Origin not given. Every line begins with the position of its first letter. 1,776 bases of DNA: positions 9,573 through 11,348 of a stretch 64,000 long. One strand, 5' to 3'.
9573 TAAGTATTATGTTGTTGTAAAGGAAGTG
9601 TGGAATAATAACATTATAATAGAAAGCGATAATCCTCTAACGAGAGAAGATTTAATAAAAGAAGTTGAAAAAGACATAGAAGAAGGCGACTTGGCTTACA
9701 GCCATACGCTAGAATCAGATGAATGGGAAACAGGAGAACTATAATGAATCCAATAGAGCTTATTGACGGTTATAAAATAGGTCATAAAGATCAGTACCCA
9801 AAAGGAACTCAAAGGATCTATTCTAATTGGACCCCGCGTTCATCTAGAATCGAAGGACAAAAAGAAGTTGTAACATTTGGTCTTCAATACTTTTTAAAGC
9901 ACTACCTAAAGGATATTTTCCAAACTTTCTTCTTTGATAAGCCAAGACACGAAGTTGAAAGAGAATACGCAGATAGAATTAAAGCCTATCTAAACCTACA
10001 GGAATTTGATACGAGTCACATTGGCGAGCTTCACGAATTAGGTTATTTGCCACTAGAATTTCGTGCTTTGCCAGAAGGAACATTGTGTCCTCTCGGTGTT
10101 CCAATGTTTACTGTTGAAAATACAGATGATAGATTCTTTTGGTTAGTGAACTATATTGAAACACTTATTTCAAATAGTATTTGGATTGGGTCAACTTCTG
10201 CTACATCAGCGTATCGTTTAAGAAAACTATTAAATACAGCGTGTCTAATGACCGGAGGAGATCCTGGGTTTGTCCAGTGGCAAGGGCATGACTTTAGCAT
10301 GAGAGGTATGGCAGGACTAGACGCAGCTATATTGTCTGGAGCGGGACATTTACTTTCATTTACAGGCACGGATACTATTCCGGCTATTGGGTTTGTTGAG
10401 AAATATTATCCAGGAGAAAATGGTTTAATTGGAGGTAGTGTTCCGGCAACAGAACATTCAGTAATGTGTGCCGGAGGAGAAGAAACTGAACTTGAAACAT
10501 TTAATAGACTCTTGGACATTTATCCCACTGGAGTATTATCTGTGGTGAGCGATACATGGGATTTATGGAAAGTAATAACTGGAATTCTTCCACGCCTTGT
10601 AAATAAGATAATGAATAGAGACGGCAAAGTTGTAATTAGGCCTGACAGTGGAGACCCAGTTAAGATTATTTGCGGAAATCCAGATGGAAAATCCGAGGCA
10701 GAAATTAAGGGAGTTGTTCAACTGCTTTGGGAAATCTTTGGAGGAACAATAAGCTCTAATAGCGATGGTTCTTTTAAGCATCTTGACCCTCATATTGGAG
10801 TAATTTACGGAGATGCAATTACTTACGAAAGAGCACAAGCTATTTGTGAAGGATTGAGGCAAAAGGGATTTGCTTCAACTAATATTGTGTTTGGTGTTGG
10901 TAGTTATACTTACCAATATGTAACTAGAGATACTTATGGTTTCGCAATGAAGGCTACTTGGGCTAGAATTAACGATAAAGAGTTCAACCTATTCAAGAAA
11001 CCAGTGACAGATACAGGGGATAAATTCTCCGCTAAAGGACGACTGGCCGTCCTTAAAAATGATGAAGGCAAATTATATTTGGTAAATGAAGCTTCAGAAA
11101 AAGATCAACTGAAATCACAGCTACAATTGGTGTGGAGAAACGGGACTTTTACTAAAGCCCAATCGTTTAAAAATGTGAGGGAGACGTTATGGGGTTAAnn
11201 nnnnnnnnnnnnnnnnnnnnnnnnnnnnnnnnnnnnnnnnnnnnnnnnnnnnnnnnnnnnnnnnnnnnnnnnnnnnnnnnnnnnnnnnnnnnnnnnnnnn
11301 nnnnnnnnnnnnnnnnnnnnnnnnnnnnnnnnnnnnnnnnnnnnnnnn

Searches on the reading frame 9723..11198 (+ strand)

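Call 44: search_protein_families(library=phrogs, proteins=[window:9723-11198:+], max_evalue=0.00001)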
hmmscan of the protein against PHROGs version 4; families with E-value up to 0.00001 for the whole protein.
window:9723-11198:+ (491 aa): 4 families
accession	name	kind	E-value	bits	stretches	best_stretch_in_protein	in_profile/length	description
phrog_448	-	other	1.2e-188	629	1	7-489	12-493/500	nicotinamide phosphoribosyl transferase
phrog_15800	-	other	2e-79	268.4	2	324-488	152-317/322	nicotinamide phosphoribosyl transferase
phrog_16547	-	other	1.9e-75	255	1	9-300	9-312/315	nicotinamide phosphoribosyl transferase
phrog_12872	-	other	1.5e-72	246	2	324-487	371-534/547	nicotinamide phosphoribosyl transferase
